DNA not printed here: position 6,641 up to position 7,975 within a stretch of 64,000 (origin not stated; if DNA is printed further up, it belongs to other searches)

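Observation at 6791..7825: Aspartate-semialdehyde dehydrogenase look-alike without catalytic cysteine or dinucleotide-binding glycines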

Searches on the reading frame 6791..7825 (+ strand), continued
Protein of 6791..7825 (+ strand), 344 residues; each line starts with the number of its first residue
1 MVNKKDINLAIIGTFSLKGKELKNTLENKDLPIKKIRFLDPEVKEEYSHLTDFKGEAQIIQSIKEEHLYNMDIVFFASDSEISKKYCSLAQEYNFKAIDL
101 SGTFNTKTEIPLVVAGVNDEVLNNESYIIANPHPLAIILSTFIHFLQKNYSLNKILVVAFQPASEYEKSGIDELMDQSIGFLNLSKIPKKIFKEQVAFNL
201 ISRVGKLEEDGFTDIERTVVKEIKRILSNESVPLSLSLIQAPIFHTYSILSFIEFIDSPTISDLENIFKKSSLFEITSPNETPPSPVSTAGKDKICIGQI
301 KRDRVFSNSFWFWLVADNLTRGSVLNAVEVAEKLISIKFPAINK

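Call 9: find_homologous_proteins(query=window:6791-7822:+, max_evalue=0.00001)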
Query window:6791-7822:+ (344 aa): 737 proteins with E <= 0.00001 among 4266 candidates; the best 120 are listed.
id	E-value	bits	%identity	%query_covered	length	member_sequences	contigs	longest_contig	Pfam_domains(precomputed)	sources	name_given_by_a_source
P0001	1.5e-192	657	87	100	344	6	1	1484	PF02774.24,PF01118.31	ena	-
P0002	9.7e-171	585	82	93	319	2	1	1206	PF02774.24,PF01118.31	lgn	-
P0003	1.1e-162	559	74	98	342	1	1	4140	PF02774.24,PF01118.31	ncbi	-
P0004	7.9e-146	503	66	98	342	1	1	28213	PF02774.24,PF01118.31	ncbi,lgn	ncbi:MAG: Asd/ArgC dimerization domain-containing protein [Candidatus Aminicenantia bacterium]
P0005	5.2e-119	415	67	81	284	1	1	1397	PF02774.24,PF01118.31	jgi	jgi:aspartate-semialdehyde dehydrogenase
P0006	1.2e-105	371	51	98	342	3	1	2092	PF02774.24,PF01118.31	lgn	-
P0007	1.6e-103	364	50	98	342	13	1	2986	PF02774.24,PF01118.31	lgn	-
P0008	2.9e-103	364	50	98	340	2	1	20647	PF02774.24,PF01118.31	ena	-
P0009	3.2e-103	363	50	98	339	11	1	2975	PF02774.24,PF01118.31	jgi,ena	-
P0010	8.2e-103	362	50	98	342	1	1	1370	PF02774.24,PF01118.31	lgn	-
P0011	1.0e-102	362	50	98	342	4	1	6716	PF02774.24,PF01118.31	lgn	-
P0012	1.4e-102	361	49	97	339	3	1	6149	PF02774.24,PF01118.31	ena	-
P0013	1.5e-102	361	50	97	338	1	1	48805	PF02774.24,PF01118.31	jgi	-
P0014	5.8e-102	359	49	99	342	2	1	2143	PF02774.24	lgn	-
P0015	2.0e-101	358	49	97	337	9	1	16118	PF02774.24,PF01118.31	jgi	jgi:aspartate-semialdehyde dehydrogenase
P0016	3.5e-101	357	49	97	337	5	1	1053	PF02774.24,PF01118.31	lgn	-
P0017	7.0e-101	356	49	98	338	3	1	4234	PF02774.24,PF01118.31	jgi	-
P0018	7.3e-101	356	50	98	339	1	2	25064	PF02774.24,PF01118.31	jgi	jgi:aspartate-semialdehyde dehydrogenase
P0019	1.0e-100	355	50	98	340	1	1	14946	PF02774.24,PF01118.31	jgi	jgi:aspartate-semialdehyde dehydrogenase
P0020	1.2e-100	355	49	98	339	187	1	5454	PF02774.24,PF01118.31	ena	-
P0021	2.0e-100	354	50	95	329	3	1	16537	PF02774.24,PF01118.31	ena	-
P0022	3.2e-100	354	49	98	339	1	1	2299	PF02774.24,PF01118.31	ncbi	-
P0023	3.7e-100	353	51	97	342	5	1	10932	PF02774.24,PF01118.31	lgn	-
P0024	4.3e-100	353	49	97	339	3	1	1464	PF02774.24,PF01118.31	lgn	-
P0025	7.3e-100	352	47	97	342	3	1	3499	PF02774.24,PF01118.31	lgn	-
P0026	8.8e-100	352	49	98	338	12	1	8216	PF02774.24,PF01118.31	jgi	-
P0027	9.3e-100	352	48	98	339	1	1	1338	PF02774.24,PF01118.31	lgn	-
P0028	1.1e-99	352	50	97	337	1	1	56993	PF02774.24,PF01118.31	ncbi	-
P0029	1.3e-99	352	50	98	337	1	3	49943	PF02774.24,PF01118.31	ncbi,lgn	-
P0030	1.4e-99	351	50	97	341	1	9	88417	PF02774.24,PF01118.31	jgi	-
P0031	7.4e-99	349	50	98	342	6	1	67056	PF02774.24,PF01118.31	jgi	-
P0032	9.1e-99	349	50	95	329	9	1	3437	PF02774.24,PF01118.31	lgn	-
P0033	1.0e-98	349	49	97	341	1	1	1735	PF02774.24,PF01118.31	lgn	-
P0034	1.3e-98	348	49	97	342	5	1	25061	PF02774.24,PF01118.31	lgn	-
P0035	2.5e-98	347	49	97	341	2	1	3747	PF02774.24,PF01118.31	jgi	-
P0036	2.8e-98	347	47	97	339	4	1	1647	PF02774.24,PF01118.31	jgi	jgi:aspartate-semialdehyde dehydrogenase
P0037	3.2e-98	347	50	97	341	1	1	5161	PF02774.24,PF01118.31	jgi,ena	-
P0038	3.9e-98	347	47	98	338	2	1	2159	PF02774.24,PF01118.31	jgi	jgi:aspartate-semialdehyde dehydrogenase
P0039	4.2e-98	347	49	97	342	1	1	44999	PF02774.24,PF01118.31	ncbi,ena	-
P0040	8.5e-98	346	49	98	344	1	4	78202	PF02774.24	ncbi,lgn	ncbi:MAG: Asd/ArgC dimerization domain-containing protein [Candidatus Aminicenantales bacterium]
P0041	1.1e-97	345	47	97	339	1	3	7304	PF02774.24,PF01118.31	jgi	jgi:aspartate-semialdehyde dehydrogenase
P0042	1.4e-97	345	50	97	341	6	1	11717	PF02774.24,PF01118.31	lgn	-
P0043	1.7e-97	345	47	97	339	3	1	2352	PF02774.24,PF01118.31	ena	-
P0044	1.9e-97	344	47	98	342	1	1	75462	PF02774.24,PF01118.31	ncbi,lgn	ncbi:MAG: Asd/ArgC dimerization domain-containing protein [Candidatus Aminicenantaceae bacterium]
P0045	2.5e-97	344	48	98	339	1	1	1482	PF02774.24,PF01118.31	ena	-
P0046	4.2e-97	343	48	98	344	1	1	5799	PF02774.24,PF01118.31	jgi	-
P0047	4.9e-97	343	49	97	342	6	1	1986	PF02774.24,PF01118.31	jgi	jgi:aspartate-semialdehyde dehydrogenase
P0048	1.7e-96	341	49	97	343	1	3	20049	PF02774.24,PF01118.31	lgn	-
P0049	1.7e-96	341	46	98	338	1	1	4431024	PF02774.24,PF01118.31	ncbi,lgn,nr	ncbi:MAG: hypothetical protein JSV96_15175 [Candidatus Aminicenantes bacterium]|nr:MAG: hypothetical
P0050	3.7e-96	340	46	98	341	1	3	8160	PF02774.24,PF01118.31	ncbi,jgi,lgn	-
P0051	5.6e-96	340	47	95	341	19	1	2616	PF02774.24,PF01118.31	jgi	jgi:aspartate-semialdehyde dehydrogenase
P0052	5.9e-96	340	46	97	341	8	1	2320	PF02774.24,PF01118.31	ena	-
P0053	7.4e-96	339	47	98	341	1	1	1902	PF02774.24,PF01118.31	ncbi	-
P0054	9.5e-96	339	49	95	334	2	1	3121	PF02774.24,PF01118.31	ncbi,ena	-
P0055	1.1e-95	339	47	97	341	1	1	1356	PF02774.24,PF01118.31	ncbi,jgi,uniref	ncbi:unnamed protein product [marine sediment metagenome]|uniref:Semialdehyde dehydrogenase NAD-bind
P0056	2.4e-95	338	46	98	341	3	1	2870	PF02774.24,PF01118.31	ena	-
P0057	3.7e-95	337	48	95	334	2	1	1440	PF02774.24,PF01118.31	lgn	-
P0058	4.4e-95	337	48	97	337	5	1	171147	PF02774.24,PF01118.31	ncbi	-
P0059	8.1e-95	336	46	98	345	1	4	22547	PF02774.24,PF01118.31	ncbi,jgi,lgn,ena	-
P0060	1.0e-94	335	46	97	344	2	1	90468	PF02774.24,PF01118.31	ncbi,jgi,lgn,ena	-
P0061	1.1e-94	335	47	100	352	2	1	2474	PF02774.24,PF01118.31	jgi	-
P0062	1.2e-94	335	46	95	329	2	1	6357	PF02774.24,PF01118.31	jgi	-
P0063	1.5e-94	335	47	99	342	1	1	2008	PF02774.24,PF01118.31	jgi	jgi:aspartate-semialdehyde dehydrogenase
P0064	6.0e-94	333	47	98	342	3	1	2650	PF02774.24,PF01118.31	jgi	jgi:aspartate-semialdehyde dehydrogenase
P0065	7.7e-94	333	49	99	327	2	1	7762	PF02774.24,PF01118.31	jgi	jgi:aspartate-semialdehyde dehydrogenase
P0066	2.0e-93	331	47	97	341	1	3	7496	PF02774.24,PF01118.31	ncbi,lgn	-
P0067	3.9e-93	330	48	95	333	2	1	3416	PF02774.24,PF01118.31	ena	-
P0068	4.4e-93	330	47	97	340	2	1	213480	PF02774.24,PF01118.31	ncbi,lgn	-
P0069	5.4e-93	330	47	97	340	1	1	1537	PF02774.24,PF01118.31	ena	-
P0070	7.1e-93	329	45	97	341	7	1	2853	PF02774.24,PF01118.31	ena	-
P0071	8.8e-93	329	47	97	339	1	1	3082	PF02774.24,PF01118.31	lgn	-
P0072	1.7e-92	328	47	96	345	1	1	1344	PF02774.24,PF01118.31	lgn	-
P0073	2.0e-92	328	47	97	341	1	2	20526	PF02774.24,PF01118.31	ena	-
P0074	2.2e-92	328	47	97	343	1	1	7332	PF02774.24,PF01118.31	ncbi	-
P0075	3.0e-92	327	46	98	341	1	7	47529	PF02774.24,PF01118.31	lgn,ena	-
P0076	3.3e-92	327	47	97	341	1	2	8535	PF02774.24,PF01118.31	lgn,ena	-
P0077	3.3e-92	327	47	94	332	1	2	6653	PF02774.24,PF01118.31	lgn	-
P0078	5.8e-92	326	47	97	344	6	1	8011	PF02774.24,PF01118.31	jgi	-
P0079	6.1e-92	326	45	97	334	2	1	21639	PF02774.24,PF01118.31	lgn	-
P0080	6.6e-92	326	46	97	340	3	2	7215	PF02774.24,PF01118.31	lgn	-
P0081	6.8e-92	326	47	97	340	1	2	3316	PF02774.24,PF01118.31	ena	-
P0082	1.7e-91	325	46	96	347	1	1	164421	PF02774.24,PF01118.31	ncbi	-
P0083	1.7e-91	325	47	97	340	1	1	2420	PF02774.24,PF01118.31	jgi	jgi:aspartate-semialdehyde dehydrogenase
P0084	2.6e-91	324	46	97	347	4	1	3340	PF02774.24,PF01118.31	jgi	jgi:aspartate-semialdehyde dehydrogenase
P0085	3.1e-91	324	47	97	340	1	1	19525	PF02774.24,PF01118.31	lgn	-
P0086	3.5e-91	324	47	97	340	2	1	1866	PF02774.24,PF01118.31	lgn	-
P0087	3.7e-91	324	46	97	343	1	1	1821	PF02774.24,PF01118.31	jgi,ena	-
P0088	1.0e-90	322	44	96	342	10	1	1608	PF02774.24,PF01118.31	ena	-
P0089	1.9e-90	321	47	96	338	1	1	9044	PF02774.24,PF01118.31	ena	-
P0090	1.0e-89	319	46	97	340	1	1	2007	PF02774.24,PF01118.31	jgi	jgi:aspartate-semialdehyde dehydrogenase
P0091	1.3e-89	319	44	98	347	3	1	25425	PF02774.24,PF01118.31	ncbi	-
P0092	1.5e-89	318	46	99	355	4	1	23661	PF02774.24,PF01118.31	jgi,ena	-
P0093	2.8e-89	318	46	98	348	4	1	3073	PF02774.24,PF01118.31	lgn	-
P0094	3.9e-89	317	44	97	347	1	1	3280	PF02774.24,PF01118.31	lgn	-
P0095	4.8e-89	317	44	96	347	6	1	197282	PF02774.24,PF01118.31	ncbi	ncbi:MAG: Asd/ArgC dimerization domain-containing protein [Candidatus Aminicenantales bacterium]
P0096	1.1e-88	316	47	94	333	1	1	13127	PF02774.24,PF01118.31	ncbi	-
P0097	1.6e-88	315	45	98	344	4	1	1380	PF02774.24,PF01118.31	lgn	-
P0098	1.9e-88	315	46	97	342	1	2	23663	PF02774.24,PF01118.31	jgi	jgi:aspartate-semialdehyde dehydrogenase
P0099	3.6e-88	314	45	97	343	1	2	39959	PF02774.24,PF01118.31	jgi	-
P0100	3.9e-88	314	44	98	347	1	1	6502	PF02774.24,PF01118.31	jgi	jgi:aspartate-semialdehyde dehydrogenase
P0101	4.0e-88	314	47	94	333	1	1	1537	PF02774.24,PF01118.31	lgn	-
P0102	6.6e-88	313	44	98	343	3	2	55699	PF02774.24,PF01118.31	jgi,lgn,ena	-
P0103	1.4e-87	312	45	97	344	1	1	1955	PF02774.24,PF01118.31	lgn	-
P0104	1.8e-87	312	43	97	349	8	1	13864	PF02774.24,PF01118.31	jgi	-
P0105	4.3e-87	310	45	97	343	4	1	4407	PF02774.24,PF01118.31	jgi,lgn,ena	-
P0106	5.8e-87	310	45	97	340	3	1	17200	PF02774.24,PF01118.31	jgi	jgi:aspartate-semialdehyde dehydrogenase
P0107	6.1e-87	310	46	97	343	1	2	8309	PF02774.24,PF01118.31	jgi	jgi:aspartate-semialdehyde dehydrogenase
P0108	6.7e-87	310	46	94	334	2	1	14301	PF02774.24,PF01118.31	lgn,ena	-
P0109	7.1e-87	310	49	87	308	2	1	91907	PF02774.24,PF01118.31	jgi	-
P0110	7.8e-87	310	43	97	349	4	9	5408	PF02774.24,PF01118.31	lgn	-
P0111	1.0e-86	309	43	96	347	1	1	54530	PF02774.24,PF01118.31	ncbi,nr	ncbi:MAG: Asd/ArgC dimerization domain-containing protein [Candidatus Aminicenantes bacterium]|nr:As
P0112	1.9e-86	308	44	96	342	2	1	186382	PF02774.24,PF01118.31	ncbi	ncbi:MAG: Asd/ArgC dimerization domain-containing protein [Candidatus Saccharicenans sp.]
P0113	3.6e-86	307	45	99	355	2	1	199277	PF02774.24,PF01118.31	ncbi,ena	-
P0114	3.8e-86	307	41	98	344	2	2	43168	PF02774.24,PF01118.31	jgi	jgi:aspartate-semialdehyde dehydrogenase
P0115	5.4e-86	307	46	94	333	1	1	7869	PF02774.24,PF01118.31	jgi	-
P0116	1.1e-85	306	44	99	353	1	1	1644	PF02774.24,PF01118.31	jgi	jgi:aspartate-semialdehyde dehydrogenase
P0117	1.2e-85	306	42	97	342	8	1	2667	PF02774.24,PF01118.31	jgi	jgi:aspartate-semialdehyde dehydrogenase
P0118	1.2e-85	306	44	98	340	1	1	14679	PF02774.24,PF01118.31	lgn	-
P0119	1.5e-85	305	46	96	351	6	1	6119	PF02774.24,PF01118.31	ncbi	-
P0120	1.6e-85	305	43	97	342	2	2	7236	PF02774.24,PF01118.31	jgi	jgi:aspartate-semialdehyde dehydrogenase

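Call 13: find_encoding_contigs(protein=P0049, flank=10000, max_places=2)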
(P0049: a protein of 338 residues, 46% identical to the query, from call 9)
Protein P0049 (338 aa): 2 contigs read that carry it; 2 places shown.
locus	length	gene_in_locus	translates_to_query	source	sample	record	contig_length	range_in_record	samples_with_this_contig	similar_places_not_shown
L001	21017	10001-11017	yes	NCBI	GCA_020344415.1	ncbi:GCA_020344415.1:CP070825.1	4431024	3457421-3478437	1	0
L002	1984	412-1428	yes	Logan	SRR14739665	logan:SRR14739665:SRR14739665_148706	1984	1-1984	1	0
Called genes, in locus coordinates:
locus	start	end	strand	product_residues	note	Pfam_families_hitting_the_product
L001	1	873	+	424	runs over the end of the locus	PF01979:Amidohydro_1, PF07969:Amidohydro_3 (weak)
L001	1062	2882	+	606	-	PF07969:Amidohydro_3, PF01979:Amidohydro_1 (weak), PF07969:Amidohydro_3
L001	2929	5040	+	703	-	PF16254:DUF4910, PF04389:Peptidase_M28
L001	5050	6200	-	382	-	PF07690:MFS_1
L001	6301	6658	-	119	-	-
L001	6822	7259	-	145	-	-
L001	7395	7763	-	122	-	-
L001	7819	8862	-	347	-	-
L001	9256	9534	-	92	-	-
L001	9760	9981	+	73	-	-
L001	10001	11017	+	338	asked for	PF01118:Semialdhyde_dh, PF02774:Semialdhyde_dhC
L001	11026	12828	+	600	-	PF00664:ABC_membrane, PF02463:SMC_N (weak), PF00005:ABC_tran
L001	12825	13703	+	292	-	PF03755:YicC-like_N, PF08340:YicC-like_C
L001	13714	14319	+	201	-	PF00625:Guanylate_kin, PF01637:ATPase_2 (weak), PF03205:MobB (weak), PF03266:NTPase_1 (weak), PF13238:AAA_18 (weak), PF13671:AAA_33 (faint)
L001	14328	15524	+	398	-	PF02441:Flavoprotein, PF04127:DFP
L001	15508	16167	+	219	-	PF03167:UDG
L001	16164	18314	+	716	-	PF17764:PriA_3primeBD, PF00271:Helicase_C (faint), PF00270:DEAD (weak), PF18319:Zn_ribbon_PriA, PF18074:PriA_C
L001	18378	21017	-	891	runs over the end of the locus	PF02369:Big_1 (faint)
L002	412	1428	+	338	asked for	PF01118:Semialdhyde_dh, PF02774:Semialdhyde_dhC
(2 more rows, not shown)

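Call 19: find_encoding_contigs(protein=P0113, flank=8000, max_places=1)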
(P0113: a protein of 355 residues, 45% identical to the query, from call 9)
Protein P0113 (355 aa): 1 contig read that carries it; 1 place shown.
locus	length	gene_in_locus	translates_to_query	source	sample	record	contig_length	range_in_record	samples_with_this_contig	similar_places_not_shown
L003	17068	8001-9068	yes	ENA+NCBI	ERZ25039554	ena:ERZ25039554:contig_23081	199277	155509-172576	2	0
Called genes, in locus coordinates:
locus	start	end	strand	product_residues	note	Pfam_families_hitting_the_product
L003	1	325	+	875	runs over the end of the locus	PF01624:MutS_I, PF05188:MutS_II, PF05192:MutS_III, PF05190:MutS_IV, PF00488:MutS_V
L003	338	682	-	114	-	-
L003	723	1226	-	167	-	-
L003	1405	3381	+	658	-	PF00004:AAA, PF05729:NACHT (faint), PF17871:AAA_lid_9, PF00158:Sigma54_activat (weak), PF00004:AAA, PF07724:AAA_2, PF07728:AAA_5, PF10431:ClpB_D2-small, +3 more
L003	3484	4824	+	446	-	PF03349:Toluene_X, PF13505:OMP_b-brl (faint)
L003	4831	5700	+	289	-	PF00483:NTP_transferase, PF12804:NTP_transf_3 (weak), PF00535:Glycos_transf_2 (weak)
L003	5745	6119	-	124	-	PF00072:Response_reg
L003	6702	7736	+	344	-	PF00534:Glycos_transf_1, PF13692:Glyco_trans_1_4, PF13524:Glyco_trans_1_2 (weak)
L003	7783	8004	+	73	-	-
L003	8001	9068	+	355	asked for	PF01118:Semialdhyde_dh, PF02774:Semialdhyde_dhC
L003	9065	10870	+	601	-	PF00664:ABC_membrane, PF02463:SMC_N (weak), PF00005:ABC_tran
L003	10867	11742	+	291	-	PF03755:YicC-like_N, PF08340:YicC-like_C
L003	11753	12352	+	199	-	PF00625:Guanylate_kin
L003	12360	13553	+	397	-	PF02441:Flavoprotein, PF04127:DFP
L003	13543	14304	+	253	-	PF03167:UDG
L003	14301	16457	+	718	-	PF17764:PriA_3primeBD, PF00271:Helicase_C (faint), PF18319:Zn_ribbon_PriA (weak), PF18074:PriA_C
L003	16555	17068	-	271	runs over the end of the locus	-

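Call 20: find_encoding_contigs(protein=P0114, flank=8000, max_places=1)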
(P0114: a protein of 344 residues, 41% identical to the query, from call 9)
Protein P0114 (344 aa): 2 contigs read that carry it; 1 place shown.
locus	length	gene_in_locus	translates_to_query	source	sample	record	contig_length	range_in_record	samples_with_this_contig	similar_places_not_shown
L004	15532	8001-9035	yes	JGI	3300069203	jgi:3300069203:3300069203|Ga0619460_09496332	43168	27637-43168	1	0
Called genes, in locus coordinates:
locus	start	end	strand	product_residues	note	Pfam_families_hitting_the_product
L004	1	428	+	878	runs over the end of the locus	PF01624:MutS_I, PF05188:MutS_II, PF05192:MutS_III, PF05190:MutS_IV, PF00488:MutS_V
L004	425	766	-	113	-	-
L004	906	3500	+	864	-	PF02861:Clp_N, PF23569:NBD_SMAX1, PF00004:AAA, PF17871:AAA_lid_9, PF00004:AAA, PF07724:AAA_2, PF07728:AAA_5, PF10431:ClpB_D2-small, +7 more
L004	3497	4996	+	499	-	PF16217:M64_N, PF09471:Peptidase_M64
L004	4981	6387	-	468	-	PF00989:PAS (weak), PF13188:PAS_8 (faint), PF13426:PAS_9 (weak), PF08447:PAS_3 (weak), PF00989:PAS (weak), PF13426:PAS_9 (weak), PF13487:HD_5, PF01966:HD, +2 more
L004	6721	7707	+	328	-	PF20706:GT4-conflict (weak), PF00534:Glycos_transf_1, PF13692:Glyco_trans_1_4, PF13524:Glyco_trans_1_2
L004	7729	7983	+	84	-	-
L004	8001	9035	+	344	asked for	PF01118:Semialdhyde_dh, PF02774:Semialdhyde_dhC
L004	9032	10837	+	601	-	PF00664:ABC_membrane, PF00005:ABC_tran, PF02463:SMC_N (faint)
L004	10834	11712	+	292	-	PF03755:YicC-like_N, PF08340:YicC-like_C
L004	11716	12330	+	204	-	PF00625:Guanylate_kin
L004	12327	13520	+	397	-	PF02441:Flavoprotein, PF04127:DFP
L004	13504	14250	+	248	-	PF03167:UDG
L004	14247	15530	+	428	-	?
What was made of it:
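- The Aminicenantia order is conserved down to 41-46% identity (calls 13, 19, 20).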

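Call 21: search_protein_representatives(protein=window:6791-7822:+)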
Query: 344 residues. Proteins with E-value up to 0.001 (for the whole library): 4851; up to 1e-10: 2493; up to 1e-30: 250. The best 150 are listed.
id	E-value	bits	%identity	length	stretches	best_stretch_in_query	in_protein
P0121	3.0e-80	286.3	42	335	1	9-338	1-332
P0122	1.2e-77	277.7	44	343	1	6-337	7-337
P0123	3.0e-75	269.8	40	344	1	9-336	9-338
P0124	8.2e-73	261.8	44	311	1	3-274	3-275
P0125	9.8e-72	258.3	43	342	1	7-336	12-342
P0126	2.5e-63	230.7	42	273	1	71-337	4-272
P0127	3.4e-62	227.0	39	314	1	13-337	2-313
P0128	1.6e-59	218.1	36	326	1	7-336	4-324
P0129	5.7e-53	196.6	33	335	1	1-332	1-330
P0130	2.9e-52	194.3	34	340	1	7-336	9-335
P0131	1.9e-50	188.3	35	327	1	5-335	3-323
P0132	7.0e-50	186.5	32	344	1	5-335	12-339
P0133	2.2e-49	184.9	46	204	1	139-338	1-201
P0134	3.5e-49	184.2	30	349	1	5-336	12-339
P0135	4.7e-48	180.5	32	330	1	6-335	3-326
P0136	4.8e-48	180.4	32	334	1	5-336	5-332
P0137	4.9e-48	180.4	35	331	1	4-335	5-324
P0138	1.6e-46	175.5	35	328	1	3-336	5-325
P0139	2.5e-46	174.8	35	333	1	8-336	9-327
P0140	3.8e-46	174.2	32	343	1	8-335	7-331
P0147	9.3e-43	163.1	30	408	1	3-334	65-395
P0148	1.1e-42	162.9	31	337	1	8-335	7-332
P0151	3.9e-42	161.0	30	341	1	6-339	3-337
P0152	9.2e-42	159.8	27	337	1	5-335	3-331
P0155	2.1e-41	158.6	30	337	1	8-336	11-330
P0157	2.8e-41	158.2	28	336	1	5-334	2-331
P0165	5.3e-40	154.0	28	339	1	5-334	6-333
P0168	1.4e-39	152.6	29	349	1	6-336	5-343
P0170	1.8e-39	152.3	29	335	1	7-336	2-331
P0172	2.0e-39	152.1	28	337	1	8-337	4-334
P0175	3.6e-39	151.3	27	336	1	5-336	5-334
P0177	5.4e-39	150.7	30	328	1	8-334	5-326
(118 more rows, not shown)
